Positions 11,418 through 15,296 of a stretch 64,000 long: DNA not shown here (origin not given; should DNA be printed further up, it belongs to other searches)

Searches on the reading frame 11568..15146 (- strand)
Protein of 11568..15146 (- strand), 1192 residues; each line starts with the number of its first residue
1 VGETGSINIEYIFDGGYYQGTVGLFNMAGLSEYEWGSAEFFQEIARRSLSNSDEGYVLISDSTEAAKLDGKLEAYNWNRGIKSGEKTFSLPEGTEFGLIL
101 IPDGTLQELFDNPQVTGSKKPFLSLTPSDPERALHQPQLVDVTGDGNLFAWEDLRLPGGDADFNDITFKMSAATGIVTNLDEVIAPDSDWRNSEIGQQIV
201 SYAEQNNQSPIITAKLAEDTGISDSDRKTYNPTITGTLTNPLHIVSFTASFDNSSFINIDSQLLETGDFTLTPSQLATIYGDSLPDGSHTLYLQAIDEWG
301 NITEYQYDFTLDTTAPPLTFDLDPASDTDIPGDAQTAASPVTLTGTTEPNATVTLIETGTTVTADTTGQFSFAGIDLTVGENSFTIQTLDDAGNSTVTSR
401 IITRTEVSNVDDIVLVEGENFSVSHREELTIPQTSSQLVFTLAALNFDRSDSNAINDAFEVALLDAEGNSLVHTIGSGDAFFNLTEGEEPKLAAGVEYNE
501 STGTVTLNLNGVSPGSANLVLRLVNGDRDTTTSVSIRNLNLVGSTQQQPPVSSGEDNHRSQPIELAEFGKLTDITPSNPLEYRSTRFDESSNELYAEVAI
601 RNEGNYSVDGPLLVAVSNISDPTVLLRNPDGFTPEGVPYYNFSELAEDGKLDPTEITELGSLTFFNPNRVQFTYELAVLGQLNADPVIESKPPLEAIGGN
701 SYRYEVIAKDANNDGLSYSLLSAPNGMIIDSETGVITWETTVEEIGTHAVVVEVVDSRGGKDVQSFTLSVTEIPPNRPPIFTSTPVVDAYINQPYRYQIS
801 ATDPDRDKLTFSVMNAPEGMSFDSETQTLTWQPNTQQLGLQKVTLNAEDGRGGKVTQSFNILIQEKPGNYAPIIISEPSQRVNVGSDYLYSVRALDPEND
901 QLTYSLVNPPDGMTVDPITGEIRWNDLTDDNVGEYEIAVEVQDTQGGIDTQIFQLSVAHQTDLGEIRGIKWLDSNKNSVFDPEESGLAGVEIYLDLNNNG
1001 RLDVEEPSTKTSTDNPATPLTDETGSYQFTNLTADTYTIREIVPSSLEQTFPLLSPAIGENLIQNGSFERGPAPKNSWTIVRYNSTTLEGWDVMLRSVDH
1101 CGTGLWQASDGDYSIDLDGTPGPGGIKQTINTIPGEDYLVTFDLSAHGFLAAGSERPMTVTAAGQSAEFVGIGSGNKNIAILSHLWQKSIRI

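Call 5: search_protein_families(library=pfam, proteins=[window:11568-15146:-], max_evalue=0.01)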
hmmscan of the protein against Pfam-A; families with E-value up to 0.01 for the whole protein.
window:11568-15146:- (1192 aa): 15 families
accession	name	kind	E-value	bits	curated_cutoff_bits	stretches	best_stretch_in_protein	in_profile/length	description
PF05345.18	He_PIG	-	1.1e-31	109.6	24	3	778-862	1-94/96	Putative Ig domain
PF13448.11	DUF4114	-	2.1e-19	70.6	27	1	90-172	1-84/85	Domain of unknown function (DUF4114)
PF19077.6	Big_13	-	5.2e-14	53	27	2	209-313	4-102/102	Bacterial Ig-like domain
PF17963.7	Big_9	-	7.5e-14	52.8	23.6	3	776-861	1-88/89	Bacterial Ig domain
PF04862.18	DUF642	-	1.1e-13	51.6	27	1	1061-1169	1-107/157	Protein of unknown function (DUF642)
PF24908.1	Ig_SIBA-E_2nd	-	1.3e-11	45.1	27.8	0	696-770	10-88/117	Integrin beta-like protein A-E, second Ig-like domain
PF17210.9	SdrD_B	-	7e-10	39.5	29.7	1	970-1050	7-73/112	SdrD B-like domain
PF00028.23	Cadherin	-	3.1e-08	34.3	28.8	0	892-952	18-85/93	Cadherin domain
PF09136.16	Glucodextran_B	-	5.4e-06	26.7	27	1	331-404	8-81/83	Glucodextranase, domain B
PF17892.7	Cadherin_5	-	2e-05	24.8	26.5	1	800-863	32-97/98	Cadherin-like domain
PF22508.2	InlJ_IG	-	5.2e-05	23.7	26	0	693-741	6-54/81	Internalin J, Immunoglobulin-like domain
PF13620.12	CarboxypepD_reg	-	0.00019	22.1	32.3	0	986-1040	13-53/82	Carboxypeptidase regulatory-like domain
PF17936.7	Big_6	-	0.0014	19.3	27.6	1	333-399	7-77/83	Bacterial Ig domain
PF17802.7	SpaA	-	0.0021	18.6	23.1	1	985-1043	13-60/91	Prealbumin-like fold domain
PF13715.12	CarbopepD_reg_2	-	0.0045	17.4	32.2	0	1020-1040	29-49/88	CarboxypepD_reg-like domain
